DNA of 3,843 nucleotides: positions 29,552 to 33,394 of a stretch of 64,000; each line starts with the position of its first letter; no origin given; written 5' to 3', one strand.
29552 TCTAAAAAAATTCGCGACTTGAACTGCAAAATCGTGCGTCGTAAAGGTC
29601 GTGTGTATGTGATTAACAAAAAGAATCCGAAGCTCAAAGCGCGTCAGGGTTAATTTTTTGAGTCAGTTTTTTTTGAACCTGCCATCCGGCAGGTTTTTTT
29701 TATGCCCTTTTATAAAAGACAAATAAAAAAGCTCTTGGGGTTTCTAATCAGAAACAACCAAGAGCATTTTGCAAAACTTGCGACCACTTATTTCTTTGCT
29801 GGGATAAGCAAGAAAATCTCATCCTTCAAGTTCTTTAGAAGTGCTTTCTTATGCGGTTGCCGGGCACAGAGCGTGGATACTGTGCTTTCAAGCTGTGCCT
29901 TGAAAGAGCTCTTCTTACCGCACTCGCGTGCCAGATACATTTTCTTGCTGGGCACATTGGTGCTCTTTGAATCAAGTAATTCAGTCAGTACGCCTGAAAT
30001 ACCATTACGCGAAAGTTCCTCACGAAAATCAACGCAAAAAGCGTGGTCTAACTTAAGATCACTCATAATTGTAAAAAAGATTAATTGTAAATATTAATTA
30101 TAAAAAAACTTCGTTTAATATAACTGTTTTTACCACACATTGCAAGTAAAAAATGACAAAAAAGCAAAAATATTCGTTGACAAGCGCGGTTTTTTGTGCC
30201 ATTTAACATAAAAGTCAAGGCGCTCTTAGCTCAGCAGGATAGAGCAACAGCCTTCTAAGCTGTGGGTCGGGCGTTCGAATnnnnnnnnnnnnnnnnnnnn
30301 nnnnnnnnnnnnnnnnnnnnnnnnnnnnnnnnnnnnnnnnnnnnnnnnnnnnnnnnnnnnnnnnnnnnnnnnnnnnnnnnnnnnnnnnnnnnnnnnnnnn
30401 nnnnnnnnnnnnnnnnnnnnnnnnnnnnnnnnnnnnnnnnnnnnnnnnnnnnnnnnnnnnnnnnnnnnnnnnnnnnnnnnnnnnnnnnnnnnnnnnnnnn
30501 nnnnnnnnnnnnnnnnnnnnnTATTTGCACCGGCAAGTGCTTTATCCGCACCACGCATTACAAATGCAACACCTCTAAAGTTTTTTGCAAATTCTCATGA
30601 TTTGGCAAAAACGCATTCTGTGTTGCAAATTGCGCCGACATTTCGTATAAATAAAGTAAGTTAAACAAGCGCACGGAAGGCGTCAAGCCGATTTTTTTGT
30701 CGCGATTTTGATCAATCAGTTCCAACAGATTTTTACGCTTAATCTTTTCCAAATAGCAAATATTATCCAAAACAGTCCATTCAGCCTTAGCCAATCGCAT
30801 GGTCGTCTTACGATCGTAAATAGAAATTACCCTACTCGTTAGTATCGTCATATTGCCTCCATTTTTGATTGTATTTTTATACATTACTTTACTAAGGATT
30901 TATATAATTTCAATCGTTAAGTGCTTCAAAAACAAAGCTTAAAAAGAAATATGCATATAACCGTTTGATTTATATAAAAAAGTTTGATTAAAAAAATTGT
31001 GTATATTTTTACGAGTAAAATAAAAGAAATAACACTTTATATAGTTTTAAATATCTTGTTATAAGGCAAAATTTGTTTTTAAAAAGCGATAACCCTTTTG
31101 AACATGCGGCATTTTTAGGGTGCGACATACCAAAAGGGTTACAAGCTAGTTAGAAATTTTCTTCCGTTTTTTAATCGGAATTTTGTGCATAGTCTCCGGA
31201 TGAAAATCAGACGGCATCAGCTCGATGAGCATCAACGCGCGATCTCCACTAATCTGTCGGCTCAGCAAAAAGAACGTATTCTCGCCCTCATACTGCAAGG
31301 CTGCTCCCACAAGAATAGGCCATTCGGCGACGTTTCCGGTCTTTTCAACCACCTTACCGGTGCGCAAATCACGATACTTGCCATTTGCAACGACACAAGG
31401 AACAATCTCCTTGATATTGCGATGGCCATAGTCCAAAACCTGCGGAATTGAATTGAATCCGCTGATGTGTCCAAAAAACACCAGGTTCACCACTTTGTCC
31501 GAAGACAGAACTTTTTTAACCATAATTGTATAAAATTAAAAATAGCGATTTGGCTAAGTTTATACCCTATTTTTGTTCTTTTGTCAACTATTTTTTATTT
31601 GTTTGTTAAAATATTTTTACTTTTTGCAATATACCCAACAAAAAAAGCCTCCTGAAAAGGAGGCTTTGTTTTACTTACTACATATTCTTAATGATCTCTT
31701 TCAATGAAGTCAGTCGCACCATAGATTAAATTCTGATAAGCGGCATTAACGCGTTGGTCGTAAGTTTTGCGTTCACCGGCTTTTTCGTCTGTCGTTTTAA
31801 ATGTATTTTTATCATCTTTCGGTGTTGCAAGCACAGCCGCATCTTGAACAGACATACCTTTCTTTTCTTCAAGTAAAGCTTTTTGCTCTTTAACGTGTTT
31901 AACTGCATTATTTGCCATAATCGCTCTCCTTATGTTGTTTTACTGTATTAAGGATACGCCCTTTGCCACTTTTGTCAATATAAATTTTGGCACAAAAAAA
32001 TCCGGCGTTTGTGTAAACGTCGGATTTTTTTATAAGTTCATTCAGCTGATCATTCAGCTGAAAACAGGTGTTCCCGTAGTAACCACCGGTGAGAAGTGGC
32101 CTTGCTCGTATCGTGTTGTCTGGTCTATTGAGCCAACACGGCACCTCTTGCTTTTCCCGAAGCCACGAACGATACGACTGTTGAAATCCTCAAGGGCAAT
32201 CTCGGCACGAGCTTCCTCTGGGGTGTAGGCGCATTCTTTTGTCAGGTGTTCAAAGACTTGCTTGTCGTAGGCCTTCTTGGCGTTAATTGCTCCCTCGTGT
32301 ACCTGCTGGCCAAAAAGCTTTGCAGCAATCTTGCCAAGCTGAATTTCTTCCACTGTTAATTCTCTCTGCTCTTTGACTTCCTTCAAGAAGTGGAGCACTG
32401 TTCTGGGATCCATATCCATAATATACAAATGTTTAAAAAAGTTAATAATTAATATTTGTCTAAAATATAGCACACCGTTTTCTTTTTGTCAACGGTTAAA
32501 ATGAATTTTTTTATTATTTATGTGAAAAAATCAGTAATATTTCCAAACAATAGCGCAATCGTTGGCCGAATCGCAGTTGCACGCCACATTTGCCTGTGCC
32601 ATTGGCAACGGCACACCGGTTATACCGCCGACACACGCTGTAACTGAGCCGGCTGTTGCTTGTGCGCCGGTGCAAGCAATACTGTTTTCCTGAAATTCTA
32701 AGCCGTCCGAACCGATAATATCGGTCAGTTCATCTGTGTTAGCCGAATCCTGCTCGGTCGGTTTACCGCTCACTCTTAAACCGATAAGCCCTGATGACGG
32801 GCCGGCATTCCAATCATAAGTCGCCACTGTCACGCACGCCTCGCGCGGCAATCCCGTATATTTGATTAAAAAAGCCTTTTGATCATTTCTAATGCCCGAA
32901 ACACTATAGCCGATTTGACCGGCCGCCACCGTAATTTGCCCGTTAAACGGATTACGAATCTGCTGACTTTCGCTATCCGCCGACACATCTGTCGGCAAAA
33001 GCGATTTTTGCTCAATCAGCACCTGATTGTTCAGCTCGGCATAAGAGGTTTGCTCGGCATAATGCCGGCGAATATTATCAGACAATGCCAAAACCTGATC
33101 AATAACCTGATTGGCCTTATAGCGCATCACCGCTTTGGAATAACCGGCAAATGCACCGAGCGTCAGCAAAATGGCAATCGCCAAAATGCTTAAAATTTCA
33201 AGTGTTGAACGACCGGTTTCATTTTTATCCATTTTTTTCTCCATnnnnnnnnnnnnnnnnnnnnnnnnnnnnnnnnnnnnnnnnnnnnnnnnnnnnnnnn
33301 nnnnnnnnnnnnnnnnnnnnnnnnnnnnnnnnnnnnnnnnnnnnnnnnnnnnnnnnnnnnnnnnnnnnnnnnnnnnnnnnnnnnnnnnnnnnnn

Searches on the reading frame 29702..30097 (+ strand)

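Call 20: search_protein_families(library=pfam, proteins=[window:29702-30097:+], max_evalue=0.1)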
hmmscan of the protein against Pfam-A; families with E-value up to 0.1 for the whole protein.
window:29702-30097:+ (131 aa): 1 family
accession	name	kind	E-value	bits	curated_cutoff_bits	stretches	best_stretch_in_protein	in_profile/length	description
PF23868.1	Mmc1_C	-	0.041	13.9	27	1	64-117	49-102/175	Mmc1 C-terminal domain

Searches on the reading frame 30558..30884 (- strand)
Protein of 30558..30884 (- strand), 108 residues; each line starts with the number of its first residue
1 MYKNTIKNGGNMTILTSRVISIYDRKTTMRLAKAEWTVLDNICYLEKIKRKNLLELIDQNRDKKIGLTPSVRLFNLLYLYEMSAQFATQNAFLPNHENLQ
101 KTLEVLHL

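Call 20: search_protein_families(library=pfam, proteins=[window:30558-30884:-], max_evalue=0.1)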
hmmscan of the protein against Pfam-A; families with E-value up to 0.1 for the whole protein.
window:30558-30884:- (108 aa): 2 families
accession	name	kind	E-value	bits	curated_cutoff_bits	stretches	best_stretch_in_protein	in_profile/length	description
PF13467.12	RHH_4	-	2.3e-08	34.4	25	1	16-78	2-66/67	Ribbon-helix-helix domain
PF24064.2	HTH_NPRL3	-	0.097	13.1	27.2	0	39-62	36-59/62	GATOR1 complex protein NPRL3, C-terminal HTH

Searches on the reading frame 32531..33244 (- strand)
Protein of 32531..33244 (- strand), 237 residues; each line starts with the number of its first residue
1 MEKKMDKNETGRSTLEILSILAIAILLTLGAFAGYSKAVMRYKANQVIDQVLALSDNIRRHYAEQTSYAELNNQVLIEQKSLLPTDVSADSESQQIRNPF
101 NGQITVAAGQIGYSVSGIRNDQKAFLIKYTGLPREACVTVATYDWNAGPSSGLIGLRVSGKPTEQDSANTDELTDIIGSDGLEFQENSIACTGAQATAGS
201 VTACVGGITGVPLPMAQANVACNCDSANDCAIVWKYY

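Call 4: search_protein_families(library=pfam, proteins=[window:32531-33244:-], max_evalue=1)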
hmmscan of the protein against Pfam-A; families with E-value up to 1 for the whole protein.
window:32531-33244:- (237 aa): 3 families
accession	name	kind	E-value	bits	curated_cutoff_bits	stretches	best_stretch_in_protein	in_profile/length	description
PF08805.16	PilS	-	8.6e-11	42.5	22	1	43-155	3-105/138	PilS N terminal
PF05307.16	Bundlin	-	1.1e-10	42.4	22.3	1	43-160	8-113/151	Bundlin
PF09301.15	DUF1970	-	0.16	12.7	25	1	192-232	41-81/112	Domain of unknown function (DUF1970)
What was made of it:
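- On Type IVb pilin (Pfam PilS PF08805 / Bundlin PF05307): Pilin 2: PilS 42.5 and Bundlin 42.4 (call 4).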

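Call 5: search_protein_families(library=ncbifam, proteins=[window:32531-33244:-], max_evalue=1)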
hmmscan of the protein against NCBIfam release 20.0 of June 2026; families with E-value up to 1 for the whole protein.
window:32531-33244:- (237 aa): 1 family
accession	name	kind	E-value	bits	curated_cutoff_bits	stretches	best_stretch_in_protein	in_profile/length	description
NF008188.0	PRK10941.1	equivalog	0.18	11.2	391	1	41-110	8-76/269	invasion regulator SirB1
